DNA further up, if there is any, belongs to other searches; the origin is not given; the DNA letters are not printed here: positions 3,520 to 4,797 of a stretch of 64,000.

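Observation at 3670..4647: Isolated, AT-rich GT10 fucosyltransferase-like gene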

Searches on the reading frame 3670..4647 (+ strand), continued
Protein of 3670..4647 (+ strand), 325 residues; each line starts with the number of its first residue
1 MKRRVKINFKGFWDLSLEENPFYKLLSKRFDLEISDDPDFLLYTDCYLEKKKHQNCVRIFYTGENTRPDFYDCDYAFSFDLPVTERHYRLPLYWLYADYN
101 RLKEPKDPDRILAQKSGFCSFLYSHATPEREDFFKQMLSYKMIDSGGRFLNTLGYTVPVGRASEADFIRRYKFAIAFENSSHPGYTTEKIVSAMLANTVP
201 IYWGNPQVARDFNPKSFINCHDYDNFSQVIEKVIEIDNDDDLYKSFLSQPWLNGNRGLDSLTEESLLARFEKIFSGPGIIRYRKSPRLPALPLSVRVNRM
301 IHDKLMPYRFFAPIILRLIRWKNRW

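Call 11: find_encoding_contigs(protein=P0002, flank=10000, max_places=4)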
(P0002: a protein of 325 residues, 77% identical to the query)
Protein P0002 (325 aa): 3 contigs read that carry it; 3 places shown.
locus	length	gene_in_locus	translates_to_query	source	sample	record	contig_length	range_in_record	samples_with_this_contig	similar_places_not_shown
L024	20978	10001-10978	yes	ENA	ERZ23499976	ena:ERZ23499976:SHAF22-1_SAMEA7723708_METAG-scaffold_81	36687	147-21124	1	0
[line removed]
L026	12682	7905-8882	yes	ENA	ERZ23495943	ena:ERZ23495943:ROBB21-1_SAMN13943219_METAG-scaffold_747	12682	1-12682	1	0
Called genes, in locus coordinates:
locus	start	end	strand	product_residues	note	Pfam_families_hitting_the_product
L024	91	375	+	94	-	-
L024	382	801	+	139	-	-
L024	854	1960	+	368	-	PF13391:HNH_2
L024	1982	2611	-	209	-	PF11306:DUF3108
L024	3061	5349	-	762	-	PF12705:PDDEXK_1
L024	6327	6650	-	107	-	PF12797:Fer4_2 (faint), PF12837:Fer4_6 (faint), PF12838:Fer4_7 (faint), PF13183:Fer4_8 (faint), PF13187:Fer4_9 (faint), PF13484:Fer4_16 (faint), PF00037:Fer4 (weak), PF11953:DUF3470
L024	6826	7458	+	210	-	PF00625:Guanylate_kin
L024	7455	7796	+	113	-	PF01521:Fe-S_biosyn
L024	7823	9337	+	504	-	PF07730:HisKA_3, PF02518:HATPase_c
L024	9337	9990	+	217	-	PF00072:Response_reg, PF08281:Sigma70_r4_2, PF00196:GerE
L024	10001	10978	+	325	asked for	PF18025:FucT_N, PF00852:Glyco_transf_10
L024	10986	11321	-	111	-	PF00717:Peptidase_S24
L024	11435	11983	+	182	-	-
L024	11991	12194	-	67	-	-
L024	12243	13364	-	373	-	PF02885:Glycos_trans_3N, PF00591:Glycos_transf_3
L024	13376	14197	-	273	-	PF00459:Inositol_P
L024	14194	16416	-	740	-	PF00535:Glycos_transf_2, PF10111:Glyco_tranf_2_2 (weak), PF13641:Glyco_tranf_2_3, PF13632:Glyco_trans_2_3 (faint), PF00535:Glycos_transf_2, PF10111:Glyco_tranf_2_2 (weak), PF13641:Glyco_tranf_2_3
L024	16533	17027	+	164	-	PF02082:Rrf2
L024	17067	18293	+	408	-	PF00155:Aminotran_1_2, PF00266:Aminotran_5, PF01212:Beta_elim_lyase (weak)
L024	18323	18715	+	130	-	PF01592:NifU_N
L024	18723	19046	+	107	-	PF01521:Fe-S_biosyn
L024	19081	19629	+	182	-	PF00226:DnaJ (weak), PF07743:HSCB_C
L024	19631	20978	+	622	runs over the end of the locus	PF00012:HSP70, PF06723:MreB_Mbl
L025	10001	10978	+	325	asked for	PF18025:FucT_N, PF00852:Glyco_transf_10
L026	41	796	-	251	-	PF11306:DUF3108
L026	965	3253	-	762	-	PF12705:PDDEXK_1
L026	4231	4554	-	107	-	PF12797:Fer4_2 (faint), PF12837:Fer4_6 (faint), PF12838:Fer4_7 (faint), PF13183:Fer4_8 (faint), PF13187:Fer4_9 (faint), PF13484:Fer4_16 (faint), PF00037:Fer4 (weak), PF11953:DUF3470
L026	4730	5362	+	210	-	PF00625:Guanylate_kin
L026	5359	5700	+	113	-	PF01521:Fe-S_biosyn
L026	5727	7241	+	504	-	PF07730:HisKA_3, PF02518:HATPase_c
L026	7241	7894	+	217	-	PF00072:Response_reg, PF08281:Sigma70_r4_2, PF00196:GerE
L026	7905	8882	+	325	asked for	PF18025:FucT_N, PF00852:Glyco_transf_10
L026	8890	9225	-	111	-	PF00717:Peptidase_S24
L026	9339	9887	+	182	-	-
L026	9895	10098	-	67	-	-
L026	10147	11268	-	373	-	PF02885:Glycos_trans_3N, PF00591:Glycos_transf_3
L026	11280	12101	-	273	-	PF00459:Inositol_P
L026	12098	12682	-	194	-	?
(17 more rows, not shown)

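Call 26: find_encoding_contigs(protein=P0004, flank=10000, max_places=2)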
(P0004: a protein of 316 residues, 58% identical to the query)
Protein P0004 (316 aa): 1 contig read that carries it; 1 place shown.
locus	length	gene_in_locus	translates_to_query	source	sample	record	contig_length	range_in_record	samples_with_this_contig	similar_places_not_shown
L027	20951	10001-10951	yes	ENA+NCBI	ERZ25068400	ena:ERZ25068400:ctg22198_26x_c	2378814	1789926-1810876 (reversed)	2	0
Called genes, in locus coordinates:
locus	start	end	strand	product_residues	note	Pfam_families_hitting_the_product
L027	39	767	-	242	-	PF10411:DsbC_N, PF13098:Thioredoxin_2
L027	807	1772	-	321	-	PF02899:Phage_int_SAM_1, PF13495:Phage_int_SAM_4 (faint), PF00589:Phage_integrase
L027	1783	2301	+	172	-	PF06271:RDD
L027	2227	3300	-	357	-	PF03739:LptF_LptG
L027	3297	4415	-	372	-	PF03739:LptF_LptG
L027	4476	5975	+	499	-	PF02789:Peptidase_M17_N, PF00883:Peptidase_M17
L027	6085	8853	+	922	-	PF00133:tRNA-synt_1, PF09334:tRNA-synt_1g (weak), PF13603:tRNA-synt_1_2 (faint), PF08264:Anticodon_1, PF10458:Val_tRNA-synt_C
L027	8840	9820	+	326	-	PF01571:GCV_T (weak)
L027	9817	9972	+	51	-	-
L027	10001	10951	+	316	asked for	PF18025:FucT_N, PF00852:Glyco_transf_10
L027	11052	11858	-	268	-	-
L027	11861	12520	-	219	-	-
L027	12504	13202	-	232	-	-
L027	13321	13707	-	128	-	PF01329:Pterin_4a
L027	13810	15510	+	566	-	PF01257:2Fe-2S_thioredx, PF01512:Complex1_51K, PF10589:NADH_4Fe-4S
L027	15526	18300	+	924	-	PF13510:Fer2_4, PF12838:Fer4_7, PF13183:Fer4_8 (weak), PF13187:Fer4_9, PF22117:Fer4_Nqo3, PF04879:Molybdop_Fe4S4, PF00384:Molybdopterin, PF01568:Molydop_binding, +2 more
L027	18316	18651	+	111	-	PF08850:DUF1820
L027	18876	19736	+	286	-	PF06983:3-dmu-9_3-mt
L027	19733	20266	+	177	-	PF13518:HTH_28 (faint)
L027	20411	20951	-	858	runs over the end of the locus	PF02861:Clp_N, PF13191:AAA_16 (weak), PF00004:AAA, PF17871:AAA_lid_9, PF00004:AAA, PF07724:AAA_2, PF07728:AAA_5, PF10431:ClpB_D2-small, +10 more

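Call 27: find_encoding_contigs(protein=P0005, flank=10000, max_places=2)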
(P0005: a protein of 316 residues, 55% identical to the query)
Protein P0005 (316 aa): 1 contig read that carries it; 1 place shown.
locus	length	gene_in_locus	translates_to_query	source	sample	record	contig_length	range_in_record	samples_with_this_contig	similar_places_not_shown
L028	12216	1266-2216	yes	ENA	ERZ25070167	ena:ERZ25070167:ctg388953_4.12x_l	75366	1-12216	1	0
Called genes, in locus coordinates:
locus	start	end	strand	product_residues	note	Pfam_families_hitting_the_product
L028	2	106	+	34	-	?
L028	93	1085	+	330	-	PF01571:GCV_T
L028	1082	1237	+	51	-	-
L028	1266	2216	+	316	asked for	PF18025:FucT_N, PF00852:Glyco_transf_10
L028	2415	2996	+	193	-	PF00160:Pro_isomerase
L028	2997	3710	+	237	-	PF00149:Metallophos, PF12850:Metallophos_2 (weak)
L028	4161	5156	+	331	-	PF05598:DUF772, PF01609:DDE_Tnp_1, PF13359:DDE_Tnp_4 (weak)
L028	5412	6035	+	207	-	-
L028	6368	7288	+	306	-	PF04261:Dyp_perox_N, PF20628:Dyp_perox_C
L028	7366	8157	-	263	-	PF00005:ABC_tran, PF13304:AAA_21 (faint)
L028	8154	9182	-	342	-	PF01032:FecCD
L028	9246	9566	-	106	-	PF00111:Fer2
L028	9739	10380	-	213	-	PF01794:Ferric_reduct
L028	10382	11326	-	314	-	PF00174:Oxidored_molyb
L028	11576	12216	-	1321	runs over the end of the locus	PF18076:FGAR-AT_N, PF18072:FGAR-AT_linker, PF02769:AIRS_C, PF22689:FGAR-AT_PurM_N-like, PF02769:AIRS_C, PF13507:GATase_5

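Call 28: find_encoding_contigs(protein=P0010, flank=10000, max_places=2)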
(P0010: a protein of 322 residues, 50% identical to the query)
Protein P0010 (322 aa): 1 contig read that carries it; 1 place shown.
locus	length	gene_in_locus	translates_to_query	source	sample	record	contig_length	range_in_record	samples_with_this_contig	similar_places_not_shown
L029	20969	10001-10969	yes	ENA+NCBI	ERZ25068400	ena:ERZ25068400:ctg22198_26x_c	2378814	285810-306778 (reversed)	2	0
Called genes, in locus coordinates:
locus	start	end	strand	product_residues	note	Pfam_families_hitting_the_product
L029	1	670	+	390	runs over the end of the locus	PF03734:YkuD, PF24125:Cds6_C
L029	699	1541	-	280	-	PF00246:Peptidase_M14 (faint)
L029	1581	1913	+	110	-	PF00085:Thioredoxin, PF13098:Thioredoxin_2 (weak), PF13905:Thioredoxin_8 (weak)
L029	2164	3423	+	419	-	PF07498:Rho_N, PF07497:Rho_RNA_bind, PF00006:ATP-synt_ab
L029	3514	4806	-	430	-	PF02844:GARS_N, PF01071:GARS_A, PF02222:ATP-grasp (faint), PF02843:GARS_C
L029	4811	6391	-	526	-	PF02142:MGS, PF01808:AICARFT_IMPCHas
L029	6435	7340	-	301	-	PF00126:HTH_1, PF03466:LysR_substrate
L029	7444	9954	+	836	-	PF07715:Plug, PF00593:TonB_dep_Rec_b-barrel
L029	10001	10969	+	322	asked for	PF18025:FucT_N, PF00852:Glyco_transf_10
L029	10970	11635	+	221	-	PF00834:Ribul_P_3_epim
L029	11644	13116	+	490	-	PF04715:, PF00425:Chorismate_bind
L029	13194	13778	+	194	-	PF00117:GATase, PF07722:Peptidase_C26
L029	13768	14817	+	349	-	PF02885:Glycos_trans_3N, PF00591:Glycos_transf_3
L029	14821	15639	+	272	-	PF00218:IGPS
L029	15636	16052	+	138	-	PF02566:OsmC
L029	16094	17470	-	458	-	PF09565:RE_NgoFVII (faint), PF13091:PLDc_2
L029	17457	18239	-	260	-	PF01555:N6_N4_Mtase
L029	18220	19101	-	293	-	PF01555:N6_N4_Mtase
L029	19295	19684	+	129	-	PF00903:Glyoxalase, PF18029:Glyoxalase_6 (weak)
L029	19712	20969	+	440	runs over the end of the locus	PF00202:Aminotran_3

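Call 29: list_cluster_members(proteins=[P0001, P0002, P0004, P0010, P0011, P0019, P0053, P0080, P0089, P0116])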
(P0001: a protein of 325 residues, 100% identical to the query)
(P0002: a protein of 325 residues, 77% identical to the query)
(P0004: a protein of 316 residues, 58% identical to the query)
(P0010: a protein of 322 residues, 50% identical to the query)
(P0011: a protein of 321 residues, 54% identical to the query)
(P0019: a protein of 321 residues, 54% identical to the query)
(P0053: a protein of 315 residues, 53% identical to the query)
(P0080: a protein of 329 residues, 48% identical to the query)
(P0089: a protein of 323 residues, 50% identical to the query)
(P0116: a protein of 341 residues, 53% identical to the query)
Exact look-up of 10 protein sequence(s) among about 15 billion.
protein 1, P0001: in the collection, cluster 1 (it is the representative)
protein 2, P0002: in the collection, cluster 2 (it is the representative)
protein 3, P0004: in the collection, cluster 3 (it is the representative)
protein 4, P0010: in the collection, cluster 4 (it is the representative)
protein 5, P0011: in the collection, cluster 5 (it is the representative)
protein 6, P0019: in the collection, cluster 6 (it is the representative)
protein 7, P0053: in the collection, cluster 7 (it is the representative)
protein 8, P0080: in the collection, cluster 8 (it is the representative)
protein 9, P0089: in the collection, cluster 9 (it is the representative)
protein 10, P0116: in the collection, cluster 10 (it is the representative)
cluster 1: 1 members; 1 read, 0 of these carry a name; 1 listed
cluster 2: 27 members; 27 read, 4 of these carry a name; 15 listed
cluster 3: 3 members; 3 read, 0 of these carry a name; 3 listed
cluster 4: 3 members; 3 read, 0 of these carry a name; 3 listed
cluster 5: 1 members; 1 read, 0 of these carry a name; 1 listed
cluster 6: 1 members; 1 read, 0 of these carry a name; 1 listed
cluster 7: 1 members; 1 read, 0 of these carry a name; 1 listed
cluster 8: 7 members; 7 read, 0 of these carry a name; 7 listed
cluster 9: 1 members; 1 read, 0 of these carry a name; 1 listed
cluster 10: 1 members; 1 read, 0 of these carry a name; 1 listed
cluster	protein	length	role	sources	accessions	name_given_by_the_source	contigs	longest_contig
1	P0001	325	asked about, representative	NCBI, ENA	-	-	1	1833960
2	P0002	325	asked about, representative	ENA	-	-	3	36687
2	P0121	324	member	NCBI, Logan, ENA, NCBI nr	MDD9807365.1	MAG: glycosyltransferase family 10 [Gammaproteobacteria bacterium] | glycosyltransferase family 10 [Gammaproteobacteria bacterium]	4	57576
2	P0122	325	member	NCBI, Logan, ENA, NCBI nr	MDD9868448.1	MAG: glycosyltransferase family 10 [Gammaproteobacteria bacterium] | glycosyltransferase family 10 [Gammaproteobacteria bacterium]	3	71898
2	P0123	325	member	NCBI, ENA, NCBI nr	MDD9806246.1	MAG: glycosyltransferase family 10 [Gammaproteobacteria bacterium] | glycosyltransferase family 10 [Gammaproteobacteria bacterium]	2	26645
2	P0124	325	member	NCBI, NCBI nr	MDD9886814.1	MAG: glycosyltransferase family 10 [Gammaproteobacteria bacterium] | glycosyltransferase family 10 [Gammaproteobacteria bacterium]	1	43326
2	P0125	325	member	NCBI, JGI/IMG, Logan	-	-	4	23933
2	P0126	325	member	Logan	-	-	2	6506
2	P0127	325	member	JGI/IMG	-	-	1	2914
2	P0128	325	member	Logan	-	-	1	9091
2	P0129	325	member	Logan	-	-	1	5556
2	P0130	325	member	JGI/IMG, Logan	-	-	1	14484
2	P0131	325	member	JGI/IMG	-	-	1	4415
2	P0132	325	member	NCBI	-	-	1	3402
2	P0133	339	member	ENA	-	-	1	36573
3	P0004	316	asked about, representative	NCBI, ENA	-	-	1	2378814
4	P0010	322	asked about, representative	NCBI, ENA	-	-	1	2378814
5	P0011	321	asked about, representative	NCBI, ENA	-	-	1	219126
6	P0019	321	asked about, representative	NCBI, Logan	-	-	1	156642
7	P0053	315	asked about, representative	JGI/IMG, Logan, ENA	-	-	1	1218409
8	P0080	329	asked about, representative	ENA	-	-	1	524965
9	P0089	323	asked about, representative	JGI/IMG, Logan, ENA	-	-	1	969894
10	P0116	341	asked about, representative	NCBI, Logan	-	-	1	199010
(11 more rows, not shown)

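Call 42: predict_structure(alignment_id=A2)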
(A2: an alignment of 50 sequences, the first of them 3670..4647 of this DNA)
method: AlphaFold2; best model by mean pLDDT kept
length: 325 residues; sequences in the alignment: 50
mean_pLDDT: 90.0   pTM: 0.82
mean pLDDT of the five models: 90.0, 89.6, 89.5, 88.9, 88.7
residues with pLDDT >= 90: 224; 70-90: 75; 50-70: 22; < 50: 4
segments of 3 or more residues with pLDDT < 50: 285-287
pLDDT, mean of each block of 10 residues (from residue 1): 96 91 97 97 90 90 88 92 91 92 97 98 91 97 95 94 95 95 87 98 95 97 98 99 98 92 96 86 54 73 65 69 67
secondary structure, 60 per line:
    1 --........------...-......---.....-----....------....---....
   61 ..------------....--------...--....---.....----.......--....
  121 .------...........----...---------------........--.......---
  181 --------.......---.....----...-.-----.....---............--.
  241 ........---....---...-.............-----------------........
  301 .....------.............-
elements in order: E3-10 H21-26 E30-34 E40-43 H50-53 E57-62 E75-78 E87-89 H92-95 H99-103 H108-114 E117-121 H128-138 E143-145 H161-168 E171-177 H189-195 E199-203 H226-237 H240-248 H263-275 H293-305 H312-324

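Call 44: search_protein_representatives(protein=window:3670-4647:+)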
Query: 325 residues. Proteins with E-value up to 0.001 (for the whole library): 10515; up to 1e-10: 3814; up to 1e-30: 1171. The best 150 are listed.
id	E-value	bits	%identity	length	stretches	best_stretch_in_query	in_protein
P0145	3.0e-99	348.6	39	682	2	25-276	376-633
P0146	6.9e-92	324.4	36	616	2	18-276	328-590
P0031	3.3e-91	322.2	54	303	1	2-277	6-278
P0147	3.5e-82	292.5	52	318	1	3-276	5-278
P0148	2.2e-79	283.3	49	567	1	2-279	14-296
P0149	8.1e-79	281.4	52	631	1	5-282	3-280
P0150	4.3e-78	279.1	52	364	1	3-288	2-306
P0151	3.0e-77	276.3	47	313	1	2-275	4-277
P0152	2.3e-76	273.3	48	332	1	11-275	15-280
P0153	3.5e-74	266.2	49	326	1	3-275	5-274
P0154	4.5e-73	262.6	47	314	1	2-276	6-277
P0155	3.1e-72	259.8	49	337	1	1-275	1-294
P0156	2.5e-71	256.8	48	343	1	2-280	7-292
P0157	2.7e-70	253.4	48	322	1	5-281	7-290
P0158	1.2e-69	251.3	46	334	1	1-272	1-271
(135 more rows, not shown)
